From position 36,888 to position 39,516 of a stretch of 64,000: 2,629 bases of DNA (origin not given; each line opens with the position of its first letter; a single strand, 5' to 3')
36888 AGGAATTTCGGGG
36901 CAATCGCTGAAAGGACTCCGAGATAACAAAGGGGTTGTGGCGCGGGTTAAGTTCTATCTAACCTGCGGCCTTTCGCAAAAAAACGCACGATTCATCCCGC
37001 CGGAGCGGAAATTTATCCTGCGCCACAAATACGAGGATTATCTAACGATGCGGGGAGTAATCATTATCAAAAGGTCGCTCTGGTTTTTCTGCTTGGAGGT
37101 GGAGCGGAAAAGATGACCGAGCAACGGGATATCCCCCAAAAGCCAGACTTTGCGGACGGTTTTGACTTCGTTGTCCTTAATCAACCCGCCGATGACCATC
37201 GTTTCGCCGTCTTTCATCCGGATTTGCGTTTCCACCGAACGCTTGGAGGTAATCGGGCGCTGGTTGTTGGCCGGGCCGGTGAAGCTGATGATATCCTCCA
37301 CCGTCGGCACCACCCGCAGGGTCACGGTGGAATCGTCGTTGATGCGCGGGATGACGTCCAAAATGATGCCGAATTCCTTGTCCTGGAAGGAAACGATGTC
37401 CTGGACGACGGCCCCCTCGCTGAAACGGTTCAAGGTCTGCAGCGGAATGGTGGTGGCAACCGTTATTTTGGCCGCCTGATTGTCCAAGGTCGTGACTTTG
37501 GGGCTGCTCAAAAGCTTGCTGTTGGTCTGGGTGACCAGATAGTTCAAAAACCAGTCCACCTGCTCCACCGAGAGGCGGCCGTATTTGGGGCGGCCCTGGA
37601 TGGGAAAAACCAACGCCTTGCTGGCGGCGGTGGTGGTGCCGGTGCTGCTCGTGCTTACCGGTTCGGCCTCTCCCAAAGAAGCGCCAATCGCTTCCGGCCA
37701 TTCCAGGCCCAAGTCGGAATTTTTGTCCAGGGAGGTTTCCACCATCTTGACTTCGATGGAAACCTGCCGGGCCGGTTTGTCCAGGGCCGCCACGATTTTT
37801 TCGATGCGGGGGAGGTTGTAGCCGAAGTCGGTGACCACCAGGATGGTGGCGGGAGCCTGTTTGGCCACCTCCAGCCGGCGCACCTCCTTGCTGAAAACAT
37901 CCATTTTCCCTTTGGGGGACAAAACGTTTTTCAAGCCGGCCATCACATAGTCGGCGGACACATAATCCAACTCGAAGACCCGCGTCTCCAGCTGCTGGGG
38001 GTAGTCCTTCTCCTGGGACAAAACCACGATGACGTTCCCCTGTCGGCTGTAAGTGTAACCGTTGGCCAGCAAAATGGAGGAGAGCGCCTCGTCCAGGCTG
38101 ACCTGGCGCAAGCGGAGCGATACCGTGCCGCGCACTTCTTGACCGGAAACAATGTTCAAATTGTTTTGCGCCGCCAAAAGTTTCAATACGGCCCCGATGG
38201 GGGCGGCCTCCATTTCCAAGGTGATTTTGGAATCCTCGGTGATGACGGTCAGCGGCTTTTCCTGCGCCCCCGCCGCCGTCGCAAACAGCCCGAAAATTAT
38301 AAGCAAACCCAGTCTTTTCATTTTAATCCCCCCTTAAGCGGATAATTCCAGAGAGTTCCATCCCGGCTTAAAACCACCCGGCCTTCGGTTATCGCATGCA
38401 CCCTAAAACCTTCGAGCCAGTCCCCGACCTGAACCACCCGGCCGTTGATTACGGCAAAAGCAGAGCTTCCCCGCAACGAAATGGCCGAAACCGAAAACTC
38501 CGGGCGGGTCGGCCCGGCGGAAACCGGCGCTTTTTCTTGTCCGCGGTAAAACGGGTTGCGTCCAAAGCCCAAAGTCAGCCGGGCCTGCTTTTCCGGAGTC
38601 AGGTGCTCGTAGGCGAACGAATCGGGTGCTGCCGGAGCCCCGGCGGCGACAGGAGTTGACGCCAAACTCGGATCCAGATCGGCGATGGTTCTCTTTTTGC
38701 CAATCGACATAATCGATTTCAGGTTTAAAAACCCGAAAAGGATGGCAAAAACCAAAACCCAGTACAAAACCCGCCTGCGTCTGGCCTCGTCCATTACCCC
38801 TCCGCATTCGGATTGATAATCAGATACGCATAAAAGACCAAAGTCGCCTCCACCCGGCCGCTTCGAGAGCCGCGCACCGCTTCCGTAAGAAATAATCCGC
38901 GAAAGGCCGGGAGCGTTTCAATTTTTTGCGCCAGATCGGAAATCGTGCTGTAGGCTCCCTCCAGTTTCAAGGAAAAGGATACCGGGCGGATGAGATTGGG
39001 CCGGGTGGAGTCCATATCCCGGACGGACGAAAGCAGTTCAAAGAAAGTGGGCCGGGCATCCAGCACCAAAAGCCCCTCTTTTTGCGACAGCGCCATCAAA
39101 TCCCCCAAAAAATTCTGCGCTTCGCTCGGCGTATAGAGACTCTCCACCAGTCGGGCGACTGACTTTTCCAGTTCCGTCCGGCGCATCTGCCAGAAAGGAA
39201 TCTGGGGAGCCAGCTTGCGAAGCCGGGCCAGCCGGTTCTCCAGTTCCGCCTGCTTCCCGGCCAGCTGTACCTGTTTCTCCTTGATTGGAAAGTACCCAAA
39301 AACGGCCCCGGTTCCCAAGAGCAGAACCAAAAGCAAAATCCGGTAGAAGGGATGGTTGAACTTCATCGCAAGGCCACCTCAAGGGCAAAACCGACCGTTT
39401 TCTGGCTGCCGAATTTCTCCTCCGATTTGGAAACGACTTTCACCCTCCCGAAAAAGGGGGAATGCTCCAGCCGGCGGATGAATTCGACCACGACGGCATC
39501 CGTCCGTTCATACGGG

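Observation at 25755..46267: Two complete but non-identical pilus/T2SS-like envelope machines within 20 kb, sharing one set of ATPases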

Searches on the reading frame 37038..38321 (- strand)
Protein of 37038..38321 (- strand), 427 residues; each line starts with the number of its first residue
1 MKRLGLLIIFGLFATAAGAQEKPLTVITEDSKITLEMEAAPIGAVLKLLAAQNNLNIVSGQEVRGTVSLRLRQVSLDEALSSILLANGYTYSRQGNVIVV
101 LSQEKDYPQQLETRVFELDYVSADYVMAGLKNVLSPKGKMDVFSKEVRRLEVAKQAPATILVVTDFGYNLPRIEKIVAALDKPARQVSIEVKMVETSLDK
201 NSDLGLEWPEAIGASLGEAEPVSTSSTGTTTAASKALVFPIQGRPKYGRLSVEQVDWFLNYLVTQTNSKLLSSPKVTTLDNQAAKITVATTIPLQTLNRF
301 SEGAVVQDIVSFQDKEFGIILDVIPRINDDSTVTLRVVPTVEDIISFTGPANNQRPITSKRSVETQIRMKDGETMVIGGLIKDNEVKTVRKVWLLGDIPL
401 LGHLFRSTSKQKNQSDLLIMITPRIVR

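Call 4: search_protein_families(library=pfam, proteins=[window:37038-38321:-], max_evalue=0.01)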
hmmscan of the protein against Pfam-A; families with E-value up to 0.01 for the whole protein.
window:37038-38321:- (427 aa): 4 families
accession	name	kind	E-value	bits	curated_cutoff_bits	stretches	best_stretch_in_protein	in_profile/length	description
PF00263.26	Secretin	-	7.1e-46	156.3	27.5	1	262-427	2-169/169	Bacterial type II and III secretion system protein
PF07660.19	STN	-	8.6e-12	45.1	28.4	1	57-102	4-51/52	Secretin and TonB N terminus short domain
PF03958.22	Secretin_N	-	0.0011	19.5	28.2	1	113-186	1-69/69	Bacterial type II/III secretion system short domain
PF21305.2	type_II_gspD_N0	-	0.0027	17.9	27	1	36-98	2-69/71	GspD-like, N0 domain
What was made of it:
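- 37038..38321 (-): Secretin 2 (427 aa): N0/STN + one weak Secretin_N + secretin domain. No AMIN, no S-domain. Pfam Secretin 156 bits and STN 45 bits (call 4).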

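Call 6: search_protein_families(library=ncbifam, proteins=[window:37038-38321:-], max_evalue=0.01)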
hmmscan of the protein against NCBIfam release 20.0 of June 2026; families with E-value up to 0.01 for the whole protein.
window:37038-38321:- (427 aa): 9 families
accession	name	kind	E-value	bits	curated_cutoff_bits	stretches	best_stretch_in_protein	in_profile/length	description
TIGR02515.1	IV_pilus_PilQ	subfamily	2.3e-67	227.9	284.35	1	31-426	2-427/428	type IV pilus secretin PilQ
TIGR02517.1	type_II_gspD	equivalog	9.7e-65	219.2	351.35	2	166-427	317-591/600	type II secretion system secretin GspD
TIGR02519.1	pilus_MshL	equivalog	1e-44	152.7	250.2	1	161-426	10-290/290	pilus (MSHA type) biogenesis protein MshL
NF010083.0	PRK13568.1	equivalog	2e-42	145.4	554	1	25-427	20-418/419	DNA uptake porin HofQ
NF007851.2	PRK10560.1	exception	1.4e-35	122.9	598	1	28-426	19-409/412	DNA uptake porin HofQ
TIGR02516.1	type_III_yscC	equivalog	2.1e-34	118.9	238.45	1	158-427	207-462/463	type III secretion system outer membrane ring subunit SctC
NF042912.1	Amuc_1098_fam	equivalog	2.7e-29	101.8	750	2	354-426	724-796/805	Amuc_1098 family type IV pilus outer membrane protein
NF011873.0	PRK15346.1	equivalog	1.8e-22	79.7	524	1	160-419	246-487/499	EscC/YscC/HrcC family type III secretion system outer membrane ring protein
TIGR02520.1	pilus_B_mal_scr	equivalog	4.4e-13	48.6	287.65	1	159-423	246-511/513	PilN family type IVB pilus formation outer membrane protein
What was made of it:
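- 37038..38321 (-): PilQ model 228 bits against GspD model 219 bits, both below cutoff (call 6).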

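Call 8: find_encoding_contigs(protein=window:37038-38321:-, flank=10000, max_places=6)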
Protein window:37038-38321:- (427 aa): 2 contigs read that carry it; 2 places shown.
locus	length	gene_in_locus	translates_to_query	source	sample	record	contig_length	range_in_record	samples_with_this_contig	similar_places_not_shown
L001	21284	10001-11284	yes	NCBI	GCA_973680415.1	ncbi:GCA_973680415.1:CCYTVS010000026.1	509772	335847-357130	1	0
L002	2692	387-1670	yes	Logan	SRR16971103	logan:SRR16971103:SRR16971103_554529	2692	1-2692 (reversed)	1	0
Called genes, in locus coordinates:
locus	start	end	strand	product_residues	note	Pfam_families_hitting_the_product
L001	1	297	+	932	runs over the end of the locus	PF17874:TPR_MalT (weak), PF13424:TPR_12, PF01590:GAF (weak), PF00158:Sigma54_activat, PF14532:Sigma54_activ_2, PF07728:AAA_5, PF25601:AAA_lid_14, PF02954:HTH_8, +4 more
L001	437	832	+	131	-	PF00908:dTDP_sugar_isom, PF14667:Polysacc_synt_C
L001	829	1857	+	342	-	PF01073:3Beta_HSD, PF01370:Epimerase, PF02719:Polysacc_synt_2, PF04321:RmlD_sub_bind, PF07993:NAD_binding_4, PF13460:NAD_binding_10 (weak), PF16363:GDP_Man_Dehyd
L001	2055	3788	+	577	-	PF05157:MshEN, PF00437:T2SSE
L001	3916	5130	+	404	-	PF28597:T2SSF_N, PF00482:T2SSF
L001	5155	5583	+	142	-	PF07963:N_methyl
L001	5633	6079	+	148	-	PF07963:N_methyl (weak)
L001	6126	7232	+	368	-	-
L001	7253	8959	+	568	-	PF11104:PilM_2 (faint)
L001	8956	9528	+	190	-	-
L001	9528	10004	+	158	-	PF23862:CdsD_C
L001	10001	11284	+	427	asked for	PF07660:STN, PF00263:Secretin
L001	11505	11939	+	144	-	-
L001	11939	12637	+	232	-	PF01209:Ubie_methyltran, PF13649:Methyltransf_25, PF13847:Methyltransf_31, PF08241:Methyltransf_11, PF08242:Methyltransf_12 (weak)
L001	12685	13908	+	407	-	PF02646:RmuC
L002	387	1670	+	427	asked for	PF07660:STN, PF00263:Secretin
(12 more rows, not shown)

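Call 20: search_solved_structures(query=window:37038-38321:-, max_evalue=0.00001)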
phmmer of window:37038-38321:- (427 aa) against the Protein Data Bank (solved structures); distinct sequences matched with E-value up to 0.00001: 23.
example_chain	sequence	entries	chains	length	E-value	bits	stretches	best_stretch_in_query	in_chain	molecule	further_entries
9x0w_A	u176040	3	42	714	1.8e-34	122.5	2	259-426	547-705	Fimbrial assembly protein PilQ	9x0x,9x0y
6ve2_A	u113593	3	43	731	2.1e-34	122.3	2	259-426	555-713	Fimbrial assembly protein PilQ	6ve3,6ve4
5wln_G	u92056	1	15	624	6.2e-34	120.8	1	154-427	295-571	Type II secretion system protein D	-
6w6m_A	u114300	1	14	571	9.4e-30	107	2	254-426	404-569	Type IV pilus secretin PilQ family protein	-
3jc8_Qa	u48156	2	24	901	1.8e-29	106.1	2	263-426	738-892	PilQ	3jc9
6i1x_A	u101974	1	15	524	1.8e-29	106.1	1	37-427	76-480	Type II secretion system protein D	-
9k8v_A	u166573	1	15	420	4.7e-29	104.7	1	231-427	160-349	General secretion pathway protein D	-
4av2_A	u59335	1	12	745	4.8e-29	104.7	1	30-426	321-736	TYPE IV PILUS BIOGENESIS AND COMPETENCE PROTEIN PILQ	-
9sh1_A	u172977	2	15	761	5.4e-29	104.5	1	30-426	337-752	Type IV pilus biogenesis and competence protein PilQ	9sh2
5wq9_A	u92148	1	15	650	5.9e-29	104.4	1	240-427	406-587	Type II secretion system protein D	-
5wq8_A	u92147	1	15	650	2e-28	102.6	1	240-427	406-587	Type II secretion system protein D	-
6i1y_A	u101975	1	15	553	2.1e-27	99.3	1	248-427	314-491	General secretion pathway protein GspD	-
6hcg_A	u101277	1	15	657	1.8e-26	96.2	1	33-427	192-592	Type II secretion system protein D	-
5wq7_A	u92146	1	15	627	1.5e-25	93.2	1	73-427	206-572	Putative type II secretion system protein D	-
5zdh_A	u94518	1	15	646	1.6e-25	93.1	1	72-427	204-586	Type II secretion system protein D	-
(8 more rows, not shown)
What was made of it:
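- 37038..38321 (-): PDB: 122 bits to PilQ against 121 bits to GspD (call 20).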

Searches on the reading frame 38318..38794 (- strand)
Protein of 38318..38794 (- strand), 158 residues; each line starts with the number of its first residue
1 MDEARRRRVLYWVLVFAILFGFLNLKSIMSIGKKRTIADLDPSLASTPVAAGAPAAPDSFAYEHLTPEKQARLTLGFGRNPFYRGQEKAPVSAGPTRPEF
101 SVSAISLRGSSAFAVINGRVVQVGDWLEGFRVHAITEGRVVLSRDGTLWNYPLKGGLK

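Call 4: search_protein_families(library=pfam, proteins=[window:38318-38794:-], max_evalue=0.01)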
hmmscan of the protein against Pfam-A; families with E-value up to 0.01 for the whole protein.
window:38318-38794:- (158 aa): 3 families
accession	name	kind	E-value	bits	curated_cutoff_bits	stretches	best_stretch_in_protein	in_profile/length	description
PF23862.1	CdsD_C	-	4.9e-09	36.5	27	1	100-147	3-51/56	CdsD C-terminal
PF23893.1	Y4YQ_C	-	0.00012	22.3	27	1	102-147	3-49/53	Uncharacterised protein Y4YQ C-terminal domain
PF16537.11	T2SSB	-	0.00025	21.1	28.4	1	113-148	19-55/60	Type II secretion system protein B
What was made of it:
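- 38318..38794 (-): TM-anchored HR-domain protein (158 aa), the GspC/GspB/PilP analogue. CdsD_C 36.5 bits > 27 (call 4).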

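Call 6: search_protein_families(library=ncbifam, proteins=[window:38318-38794:-], max_evalue=0.01)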
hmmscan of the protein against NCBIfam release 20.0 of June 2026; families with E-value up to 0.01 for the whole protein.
window:38318-38794:- (158 aa): 1 family
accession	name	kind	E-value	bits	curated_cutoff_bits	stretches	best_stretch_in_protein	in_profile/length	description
TIGR02500.1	type_III_yscD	equivalog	1.7e-05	23.9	86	1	81-153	339-413/413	type III secretion system inner membrane ring subunit SctD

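Call 66: search_solved_structures(query=A4, max_evalue=10)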
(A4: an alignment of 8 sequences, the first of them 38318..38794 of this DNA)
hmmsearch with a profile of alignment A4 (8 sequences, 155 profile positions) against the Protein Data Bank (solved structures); distinct sequences matched with E-value up to 10: 3.
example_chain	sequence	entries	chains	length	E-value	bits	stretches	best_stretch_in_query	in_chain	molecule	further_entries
3jc8_Pa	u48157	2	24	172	0.96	12.9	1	73-142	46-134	PilP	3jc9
9cl6_A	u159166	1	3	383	1.4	12.3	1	5-65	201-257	Ammonia monooxygenase beta subunit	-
9leg_B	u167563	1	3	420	1.7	12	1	5-53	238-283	Ammonia monooxygenase subunit B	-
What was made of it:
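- Tried and rejected: A profile of the HR-protein family against the PDB gave only a non-significant PilP hit (E 0.96, call 66).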

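Call 67: search_protein_families(library=pfam, alignment_id=A4, max_evalue=0.1)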
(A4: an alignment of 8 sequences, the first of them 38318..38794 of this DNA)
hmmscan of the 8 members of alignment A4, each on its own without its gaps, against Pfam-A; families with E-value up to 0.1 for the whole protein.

A. member 1, window:38318-38794:- (158 aa): 3 families
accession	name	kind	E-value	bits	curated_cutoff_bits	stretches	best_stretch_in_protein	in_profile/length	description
PF23862.1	CdsD_C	-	4.9e-09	36.5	27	1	100-147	3-51/56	CdsD C-terminal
PF23893.1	Y4YQ_C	-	0.00012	22.3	27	1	102-147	3-49/53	Uncharacterised protein Y4YQ C-terminal domain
PF16537.11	T2SSB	-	0.00025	21.1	28.4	1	113-148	19-55/60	Type II secretion system protein B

B. families by the number of members that match (of 8 scanned): 8 families
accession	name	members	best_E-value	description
PF16537.11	T2SSB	8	4.2e-07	Type II secretion system protein B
PF23862.1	CdsD_C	7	4.9e-09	CdsD C-terminal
PF23893.1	Y4YQ_C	5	0.00012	Uncharacterised protein Y4YQ C-terminal domain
PF11356.14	T2SSC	2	0.00091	Type II secretion system protein C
PF24123.1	Myosin_VII_N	1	0.033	Myosin VII N-terminal beta barrel domain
PF07523.18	Big_3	1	0.046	Bacterial Ig-like domain (group 3)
PF20358.3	DUF6653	1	0.047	Family of unknown function (DUF6653)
PF24112.1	Amanitin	1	0.068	Amanitin toxin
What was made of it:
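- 38318..38794 (-): Among 8 orthologues, 8 hit T2SSB, 7 hit CdsD_C and 2 hit T2SSC (call 67).
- On Canonical T2SS (cluster 2): A TM helix plus an HR-type domain is present: T2SSB hits in 8 of 8 orthologues, T2SSC in 2 of 8, CdsD_C 36.5 > 27 (calls 4, 67).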

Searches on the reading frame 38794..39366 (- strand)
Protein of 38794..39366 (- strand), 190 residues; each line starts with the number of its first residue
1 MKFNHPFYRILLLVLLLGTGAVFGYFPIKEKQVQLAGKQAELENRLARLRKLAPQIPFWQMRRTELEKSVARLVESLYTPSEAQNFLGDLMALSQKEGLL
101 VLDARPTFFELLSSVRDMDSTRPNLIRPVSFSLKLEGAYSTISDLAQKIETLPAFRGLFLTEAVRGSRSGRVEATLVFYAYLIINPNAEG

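Call 4: search_protein_families(library=pfam, proteins=[window:38794-39366:-], max_evalue=0.01)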
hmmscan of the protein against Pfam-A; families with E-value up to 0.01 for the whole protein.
window:38794-39366:- (190 aa): 1 family
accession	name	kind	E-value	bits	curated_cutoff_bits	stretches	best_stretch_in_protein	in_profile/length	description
PF04350.18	PilO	-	0.0011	19.6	22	1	36-153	5-111/145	Pilus assembly protein, PilO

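Call 6: search_protein_families(library=ncbifam, proteins=[window:38794-39366:-], max_evalue=0.01)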
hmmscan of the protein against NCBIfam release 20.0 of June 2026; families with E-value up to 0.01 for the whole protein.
window:38794-39366:- (190 aa): 1 family
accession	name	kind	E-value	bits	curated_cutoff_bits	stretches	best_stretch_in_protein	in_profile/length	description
NF040576.1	T2SS_GspM_XpsM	equivalog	0.004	16.8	60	0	11-70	6-65/180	type II secretion system protein GspM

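Call 55: search_protein_families(library=pfam, proteins=[window:38794-39366:-], max_evalue=5)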
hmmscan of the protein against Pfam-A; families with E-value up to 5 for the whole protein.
window:38794-39366:- (190 aa): 1 family
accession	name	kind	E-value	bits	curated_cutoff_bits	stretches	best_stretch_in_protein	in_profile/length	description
PF04350.18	PilO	-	0.0011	19.6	22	1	36-153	5-111/145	Pilus assembly protein, PilO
